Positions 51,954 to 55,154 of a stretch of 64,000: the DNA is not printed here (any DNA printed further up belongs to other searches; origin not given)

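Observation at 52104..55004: Second giant (966 aa) prepilin-signal protein, paralogous in concept to the 1314-aa gene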

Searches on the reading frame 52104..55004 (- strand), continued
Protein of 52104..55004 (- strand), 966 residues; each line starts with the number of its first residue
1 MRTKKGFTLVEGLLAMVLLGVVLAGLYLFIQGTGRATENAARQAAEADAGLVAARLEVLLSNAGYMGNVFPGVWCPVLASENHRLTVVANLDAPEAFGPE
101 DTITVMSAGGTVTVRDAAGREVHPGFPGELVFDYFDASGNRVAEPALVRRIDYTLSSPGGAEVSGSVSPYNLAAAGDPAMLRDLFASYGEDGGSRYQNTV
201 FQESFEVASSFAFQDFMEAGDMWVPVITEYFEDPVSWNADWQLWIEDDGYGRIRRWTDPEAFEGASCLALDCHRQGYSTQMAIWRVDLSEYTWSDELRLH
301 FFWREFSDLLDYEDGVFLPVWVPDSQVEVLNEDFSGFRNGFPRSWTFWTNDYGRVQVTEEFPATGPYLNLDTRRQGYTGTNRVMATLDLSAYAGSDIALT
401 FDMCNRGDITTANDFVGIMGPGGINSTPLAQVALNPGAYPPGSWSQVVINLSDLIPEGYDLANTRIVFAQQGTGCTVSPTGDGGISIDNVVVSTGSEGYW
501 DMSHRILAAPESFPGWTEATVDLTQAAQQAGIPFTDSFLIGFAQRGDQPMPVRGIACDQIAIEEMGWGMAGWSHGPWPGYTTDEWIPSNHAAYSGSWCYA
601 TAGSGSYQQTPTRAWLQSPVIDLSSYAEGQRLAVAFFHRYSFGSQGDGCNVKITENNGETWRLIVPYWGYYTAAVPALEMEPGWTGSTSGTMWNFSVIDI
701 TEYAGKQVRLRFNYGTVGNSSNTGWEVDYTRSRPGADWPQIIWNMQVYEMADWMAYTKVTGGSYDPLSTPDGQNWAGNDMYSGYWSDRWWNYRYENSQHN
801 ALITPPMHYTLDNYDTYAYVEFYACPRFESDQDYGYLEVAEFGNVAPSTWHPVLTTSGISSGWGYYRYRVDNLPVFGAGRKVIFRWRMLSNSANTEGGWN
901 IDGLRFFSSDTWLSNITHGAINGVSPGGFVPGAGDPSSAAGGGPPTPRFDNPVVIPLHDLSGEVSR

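Call 41: predict_structure(alignment_id=A1)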
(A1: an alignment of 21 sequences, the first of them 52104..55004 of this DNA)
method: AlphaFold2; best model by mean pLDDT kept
length: 966 residues; sequences in the alignment: 21
mean_pLDDT: 65.7   pTM: 0.43
mean pLDDT of the five models: 65.7, 65.6, 64.1, 57.2, 57.0
residues with pLDDT >= 90: 16; 70-90: 436; 50-70: 318; < 50: 196
segments of 3 or more residues with pLDDT < 50: 1-9, 25-42, 67-71, 94-98, 176-195, 208-222, 234-237, 374-377, 473-481, 566-570, 589-598, 732-736, 745-755, 761-763, 779-792, 812-814, 919-966
pLDDT, mean of each block of 10 residues (from residue 1): 36 57 49 36 55 67 53 63 78 50 77 76 73 75 74 76 71 51 43 50 60 40 62 55 81 81 76 88 79 69 80 85 70 67 67 63 67 55 86 78 70 78 83 73 75 81 86 47 71 71 84 83 76 67 89 86 60 75 59 39 59 78 65 72 76 85 83 85 76 71 79 79 61 51 51 48 58 62 37 57 74 62 72 75 72 64 70 60 78 61 74 56 34 28 25 27 23
secondary structure, 60 per line:
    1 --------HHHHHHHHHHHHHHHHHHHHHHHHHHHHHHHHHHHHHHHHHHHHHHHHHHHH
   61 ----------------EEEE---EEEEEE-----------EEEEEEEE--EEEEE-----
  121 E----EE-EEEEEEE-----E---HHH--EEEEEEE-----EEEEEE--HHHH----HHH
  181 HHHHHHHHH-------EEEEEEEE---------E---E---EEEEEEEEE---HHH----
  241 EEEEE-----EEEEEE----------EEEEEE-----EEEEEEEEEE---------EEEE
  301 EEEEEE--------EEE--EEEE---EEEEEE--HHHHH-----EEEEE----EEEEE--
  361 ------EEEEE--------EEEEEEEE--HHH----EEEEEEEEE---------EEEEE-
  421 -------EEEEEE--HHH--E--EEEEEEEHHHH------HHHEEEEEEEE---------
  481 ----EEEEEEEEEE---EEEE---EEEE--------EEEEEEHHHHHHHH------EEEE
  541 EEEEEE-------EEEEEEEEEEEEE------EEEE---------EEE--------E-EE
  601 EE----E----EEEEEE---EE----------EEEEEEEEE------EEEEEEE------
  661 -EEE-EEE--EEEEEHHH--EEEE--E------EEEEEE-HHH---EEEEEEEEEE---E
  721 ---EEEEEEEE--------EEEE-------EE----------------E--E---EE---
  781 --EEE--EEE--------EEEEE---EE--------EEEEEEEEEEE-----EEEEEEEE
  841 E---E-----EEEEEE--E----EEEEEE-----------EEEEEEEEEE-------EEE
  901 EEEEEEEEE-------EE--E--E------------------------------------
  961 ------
elements in order (helices of 4 or more, strands of 3 or more residues): H9-60 E77-80 E84-89 E101-108 E111-115 E129-135 E150-156 E162-167 H170-173 H178-189 E197-204 E222-230 E241-245 E251-256 E267-272 E278-287 E297-306 E315-317 E320-323 E327-332 H335-339 E345-349 E354-358 E367-371 E380-387 E397-405 E415-419 E428-433 E444-450 H451-454 E464-471 E485-494 E498-501 E505-508 E517-522 H523-530 E537-546 E554-566 E573-576 E586-588 E599-602 E612-617 E633-641 E648-654 E662-664 E666-668 E671-675 E681-684 E694-699 E707-716 E724-731 E740-743 E783-785 E788-790 E799-803 E817-827 E833-841 E851-856 E864-869 E881-890 E898-909

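Call 43: fold_search(model_id=the predicted structure, library=pdb)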
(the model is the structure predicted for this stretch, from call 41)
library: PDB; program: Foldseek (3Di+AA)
matches with E <= 10: 1134; with E <= 0.001: 42
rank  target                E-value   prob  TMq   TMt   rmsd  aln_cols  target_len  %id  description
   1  5b4x_A                5.6e-13  1.00  0.19  0.24  20.0       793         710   10  Crystal structure of the ApoER2 ectodomain in complex with the Reelin R56 fragment (released 2017-04-26)
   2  5b4x_C                5.6e-13  1.00  0.12  0.15  25.9       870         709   11  Crystal structure of the ApoER2 ectodomain in complex with the Reelin R56 fragment (released 2017-04-26)
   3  3a7q_A                1.2e-12  1.00  0.21  0.28  20.1       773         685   11  Structural basis for specific recognition of reelin by its receptors (released 2010-03-23)
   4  2e26_A                7.7e-12  1.00  0.21  0.26  20.3       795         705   10  Crystal structure of two repeat fragment of reelin (released 2007-05-22)
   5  8h3u_A                2.8e-08  1.00  0.13  0.20  20.8       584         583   10  Inhibitor-bound EP, polyA model (released 2022-11-23)
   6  8zi4_A                8.3e-08  1.00  0.13  0.20  26.1       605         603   10  Cryo-EM structure of wtEP-trypsinogen (released 2025-05-21)
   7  8zj4_A                1.4e-07  1.00  0.13  0.19  25.6       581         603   10  trypsinogen-EP-N619A (released 2025-05-21)
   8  9euj_G                1.6e-07  0.98  0.09  0.11  26.5       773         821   10  Cryo-EM structure of Staphylococcus aureus bacteriophage phi812 baseplate in the post-contraction state - sheath initi (released 2025-04-09)
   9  9eui_Q                1.8e-07  0.85  0.09  0.10  33.9      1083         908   10  Cryo-EM structure of Staphylococcus aureus bacteriophage phi812 baseplate in the post-contraction state - complete (released 2025-04-09)
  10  5a59_A                2.8e-06  1.00  0.15  0.13  23.1       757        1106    9  The structure of GH101 E796Q mutant from Streptococcus pneumoniae TIGR4 in complex with T-antigen (released 2015-09-02)
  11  9vqm_A                3.2e-06  0.98  0.10  0.12  28.7       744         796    9  Cryo-EM structure of Elapor1WT in tetrameric form (released 2025-07-23)
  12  9vqm_D                3.4e-06  0.99  0.11  0.14  28.6       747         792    9  Cryo-EM structure of Elapor1WT in tetrameric form (released 2025-07-23)
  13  9h9a                  3.9e-06  0.82  0.11  0.10  43.8      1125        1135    7  native structure of the full-length pesticidal protein Cry8Ba2, from crystals formed in vivo (form 1) (released 2025-12-03)
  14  9euf_0                5.2e-06  0.75  0.09  0.09  27.6       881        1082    9  Cryo-EM structure of Staphylococcus aureus bacteriophage phi812 baseplate in the pre-contraction state - complete (released 2025-04-09)
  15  8fjp_A                2.1e-05  0.21  0.07  0.03  37.6      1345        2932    8  Cryo-EM structure of native mosquito salivary gland surface protein 1 (SGS1) (released 2023-03-01)
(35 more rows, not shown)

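Call 70: search_protein_families(library=pfam, proteins=[L004:10001-10585:+, L009:10001-10585:+, L002:10001-10585:+, L006:10001-10585:+, L004:3168-3812:+, L009:3148-3792:+, L008:3128-3772:+, L007:3202-3846:+], max_evalue=10)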
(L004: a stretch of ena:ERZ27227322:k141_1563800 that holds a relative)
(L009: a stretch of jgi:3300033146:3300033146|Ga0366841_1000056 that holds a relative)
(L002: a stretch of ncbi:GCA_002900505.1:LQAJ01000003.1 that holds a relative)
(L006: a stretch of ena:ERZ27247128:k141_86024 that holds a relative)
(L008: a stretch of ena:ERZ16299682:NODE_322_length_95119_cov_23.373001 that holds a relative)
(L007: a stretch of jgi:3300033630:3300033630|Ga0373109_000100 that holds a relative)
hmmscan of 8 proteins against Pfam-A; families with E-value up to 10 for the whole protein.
L004:10001-10585:+ (195 aa): 1 family
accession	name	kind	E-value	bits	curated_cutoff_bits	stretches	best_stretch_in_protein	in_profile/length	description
PF07963.17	N_methyl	-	3.2e-06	26.9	21.2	1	1-27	1-27/27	Prokaryotic N-terminal methylation motif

L009:10001-10585:+ (195 aa): 1 family
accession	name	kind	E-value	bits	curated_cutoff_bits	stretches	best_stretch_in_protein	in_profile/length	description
PF07963.17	N_methyl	-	2.3e-06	27.4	21.2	1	1-27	1-27/27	Prokaryotic N-terminal methylation motif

L002:10001-10585:+ (195 aa): 2 families
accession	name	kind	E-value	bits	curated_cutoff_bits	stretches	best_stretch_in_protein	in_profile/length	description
PF07963.17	N_methyl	-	2e-08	33.9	21.2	1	1-27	1-27/27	Prokaryotic N-terminal methylation motif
PF07379.16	DUF1494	-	0.27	11.5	24.3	1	5-30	3-28/179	Protein of unknown function (DUF1494)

L006:10001-10585:+ (195 aa): 1 family
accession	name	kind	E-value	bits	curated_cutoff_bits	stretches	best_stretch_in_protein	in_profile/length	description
PF07963.17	N_methyl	-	1.8e-06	27.7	21.2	1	1-27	1-27/27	Prokaryotic N-terminal methylation motif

L004:3168-3812:+ (215 aa): 1 family
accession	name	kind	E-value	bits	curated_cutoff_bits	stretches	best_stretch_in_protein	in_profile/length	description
PF07963.17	N_methyl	-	3.6e-08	33.1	21.2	1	9-34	2-27/27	Prokaryotic N-terminal methylation motif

L009:3148-3792:+ (215 aa): 1 family
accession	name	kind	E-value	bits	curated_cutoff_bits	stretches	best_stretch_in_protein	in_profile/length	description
PF07963.17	N_methyl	-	2.9e-05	23.9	21.2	1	9-30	6-27/27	Prokaryotic N-terminal methylation motif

L008:3128-3772:+ (215 aa): 3 families
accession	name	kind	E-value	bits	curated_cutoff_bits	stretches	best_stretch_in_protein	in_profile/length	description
PF07963.17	N_methyl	-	3.8e-05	23.5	21.2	1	11-34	4-27/27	Prokaryotic N-terminal methylation motif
PF06305.16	LapA_dom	-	0.23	11.8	28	1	14-53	17-56/64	Lipopolysaccharide assembly protein A domain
PF01405.22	PsbT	-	0.58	10.4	22.4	1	20-35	8-23/29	Photosystem II reaction centre T protein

L007:3202-3846:+ (215 aa): 2 families
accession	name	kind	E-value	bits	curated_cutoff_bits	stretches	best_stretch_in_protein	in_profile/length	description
PF07963.17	N_methyl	-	0.21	11.6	21.2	1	1-21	7-27/27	Prokaryotic N-terminal methylation motif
PF01405.22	PsbT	-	0.56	10.5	22.4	1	7-22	8-23/29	Photosystem II reaction centre T protein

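Call 71: search_protein_representatives(alignment_id=A1)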
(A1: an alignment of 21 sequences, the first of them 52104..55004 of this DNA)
Query: 21 sequences, 963 profile positions. Proteins with E-value up to 0.001 (for the whole library): 2446; up to 1e-10: 471; up to 1e-30: 32. The best 150 are listed.
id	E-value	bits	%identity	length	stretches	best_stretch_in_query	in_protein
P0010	0.0e+00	1637.1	-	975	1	1-961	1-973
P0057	0.0e+00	1265.5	-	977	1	1-956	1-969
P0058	3.0e-279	945.4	-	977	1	1-930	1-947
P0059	5.3e-254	861.8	-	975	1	1-918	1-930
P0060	7.6e-93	328.5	-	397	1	79-456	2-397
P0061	9.2e-87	308.3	-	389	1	3-360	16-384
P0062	3.5e-77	276.6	-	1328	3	218-735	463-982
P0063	4.3e-75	269.7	-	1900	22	238-319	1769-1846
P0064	4.4e-73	263.0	-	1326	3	228-729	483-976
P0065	4.4e-69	249.8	-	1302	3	265-735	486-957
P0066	3.1e-66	240.4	-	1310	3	224-730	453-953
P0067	5.9e-64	232.8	-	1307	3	212-728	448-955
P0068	1.0e-60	222.1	-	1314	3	256-734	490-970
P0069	2.8e-58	214.0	-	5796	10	381-493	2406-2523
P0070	7.3e-56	206.0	-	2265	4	582-728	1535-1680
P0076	1.1e-38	149.1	-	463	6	235-319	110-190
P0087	3.9e-31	124.2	-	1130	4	8-180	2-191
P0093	3.6e-29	117.7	-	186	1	4-174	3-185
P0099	1.3e-27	112.5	-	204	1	5-178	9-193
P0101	1.8e-27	112.0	-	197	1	5-174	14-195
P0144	9.5e-22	93.1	-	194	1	6-175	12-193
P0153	1.2e-20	89.4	-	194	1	3-175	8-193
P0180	3.1e-19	84.8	-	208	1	5-176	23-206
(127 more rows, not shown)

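Call 73: search_protein_families(library=pfam, proteins=[P0093, P0099, P0101, P0144, P0153, P0180, P0076, P0087, P0063], max_evalue=1)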
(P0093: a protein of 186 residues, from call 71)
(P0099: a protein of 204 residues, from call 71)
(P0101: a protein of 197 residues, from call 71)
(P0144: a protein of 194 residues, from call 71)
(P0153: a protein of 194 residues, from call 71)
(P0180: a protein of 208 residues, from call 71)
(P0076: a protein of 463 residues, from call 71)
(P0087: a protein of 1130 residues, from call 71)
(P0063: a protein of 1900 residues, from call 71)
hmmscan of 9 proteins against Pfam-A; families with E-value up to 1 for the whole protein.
P0093 (186 aa): 5 families
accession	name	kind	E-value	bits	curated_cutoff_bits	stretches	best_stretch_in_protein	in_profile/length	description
PF07963.17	N_methyl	-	3.3e-05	23.7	21.2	1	2-26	3-27/27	Prokaryotic N-terminal methylation motif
PF05593.20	RHS_repeat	-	0.041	14.7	22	1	117-142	2-27/38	RHS Repeat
PF11980.13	DUF3481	-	0.18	12.1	28.5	1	12-49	19-57/82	C-terminal domain of neuropilin glycoprotein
PF16902.11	FokI_D3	-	0.19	12.1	29.2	0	48-65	26-43/69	FokI, D3 domain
PF11446.13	DUF2897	-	0.42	11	25.2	1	12-27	7-22/54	Protein of unknown function (DUF2897)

P0099 (204 aa): 3 families
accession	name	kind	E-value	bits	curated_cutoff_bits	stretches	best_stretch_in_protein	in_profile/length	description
PF07963.17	N_methyl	-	0.00081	19.3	21.2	1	9-31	5-27/27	Prokaryotic N-terminal methylation motif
PF05767.17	Pox_A14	-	0.11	13.1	27.7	1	11-62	42-91/93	Poxvirus virion envelope protein A14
PF20041.5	DUF6443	-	0.29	11.8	27.8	1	135-167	23-55/137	Domain of unknown function (DUF6443)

P0101 (197 aa): 1 family
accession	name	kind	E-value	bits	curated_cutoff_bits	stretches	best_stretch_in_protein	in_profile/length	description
PF07963.17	N_methyl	-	0.00021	21.2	21.2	1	13-36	4-27/27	Prokaryotic N-terminal methylation motif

P0144 (194 aa): 1 family
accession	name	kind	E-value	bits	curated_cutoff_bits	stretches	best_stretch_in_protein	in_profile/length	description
PF07963.17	N_methyl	-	7.7e-05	22.6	21.2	1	11-33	5-27/27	Prokaryotic N-terminal methylation motif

P0153 (194 aa): 3 families
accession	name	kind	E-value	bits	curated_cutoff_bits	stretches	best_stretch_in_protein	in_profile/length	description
PF07963.17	N_methyl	-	1.8e-08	34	21.2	1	8-32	3-27/27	Prokaryotic N-terminal methylation motif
PF18582.6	HZS_alpha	-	0.051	14.5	26.6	1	121-151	48-77/98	Hydrazine synthase alpha subunit middle domain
PF21834.1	DUF6894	-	0.86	10.2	24.1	0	118-134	52-68/69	Domain of unknown function (DUF6894)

P0180 (208 aa): 1 family
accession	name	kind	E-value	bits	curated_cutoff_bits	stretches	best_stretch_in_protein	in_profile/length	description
PF07963.17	N_methyl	-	9.8e-06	25.4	21.2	1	23-45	5-27/27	Prokaryotic N-terminal methylation motif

P0076 (463 aa): 4 families
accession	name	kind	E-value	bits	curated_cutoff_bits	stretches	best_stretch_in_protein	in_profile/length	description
PF21471.3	Reelin_subrepeat-B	-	1.4e-07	31.8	27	1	349-394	56-104/127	Reelin subrepeat B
PF02012.26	BNR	-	1.6e-06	27.7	27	2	22-33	1-12/12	BNR/Asp-box repeat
PF15902.12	Sortilin-Vps10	-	0.00041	19.7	33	0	184-202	376-394/446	Sortilin, neurotensin receptor 3,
PF21220.3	RecQ-1-like_HTH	-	0.13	12.9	27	0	215-229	15-29/51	RecQ-1-like, helix-turn-helix domain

P0087 (1130 aa): 3 families
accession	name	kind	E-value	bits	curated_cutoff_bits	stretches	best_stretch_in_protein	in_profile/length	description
PF20773.4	InhA-like_MAM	-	1.4e-08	34.9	26.9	1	679-785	58-162/191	Immune inhibitor A-like, MAM domain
PF23893.1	Y4YQ_C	-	0.1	12.8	27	0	770-783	24-37/53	Uncharacterised protein Y4YQ C-terminal domain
PF07963.17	N_methyl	-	0.74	9.9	21.2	0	1-21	7-27/27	Prokaryotic N-terminal methylation motif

P0063 (1900 aa): 5 families
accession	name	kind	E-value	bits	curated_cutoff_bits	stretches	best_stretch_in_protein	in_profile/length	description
PF02012.26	BNR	-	4.6e-07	29.3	27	1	188-199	1-12/12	BNR/Asp-box repeat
PF21471.3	Reelin_subrepeat-B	-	1.8e-05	24.9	27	0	1513-1583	62-126/127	Reelin subrepeat B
PF18883.6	AC_1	-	8.3e-05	23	27.1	1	438-503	35-101/114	Autochaperone Domain Type 1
PF18957.6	RibLong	-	0.00054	21.2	27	0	1590-1634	30-74/93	Long Rib domain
PF21112.3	CsgH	-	0.064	13.7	27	0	1624-1649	24-49/88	CsgH protein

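Call 74: find_encoding_contigs(protein=P0153, flank=8000, max_places=2)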
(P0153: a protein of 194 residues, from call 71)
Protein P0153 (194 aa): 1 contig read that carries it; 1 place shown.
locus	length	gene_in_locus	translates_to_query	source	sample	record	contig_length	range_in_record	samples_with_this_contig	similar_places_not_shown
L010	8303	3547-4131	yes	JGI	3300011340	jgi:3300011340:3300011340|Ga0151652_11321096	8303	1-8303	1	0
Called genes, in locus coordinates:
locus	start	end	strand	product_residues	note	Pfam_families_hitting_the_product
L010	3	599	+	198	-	?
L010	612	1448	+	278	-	-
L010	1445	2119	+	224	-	-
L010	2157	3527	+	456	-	-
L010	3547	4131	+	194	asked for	PF07963:N_methyl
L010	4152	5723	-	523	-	PF13487:HD_5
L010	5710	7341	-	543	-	PF13487:HD_5, PF01966:HD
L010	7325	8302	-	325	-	?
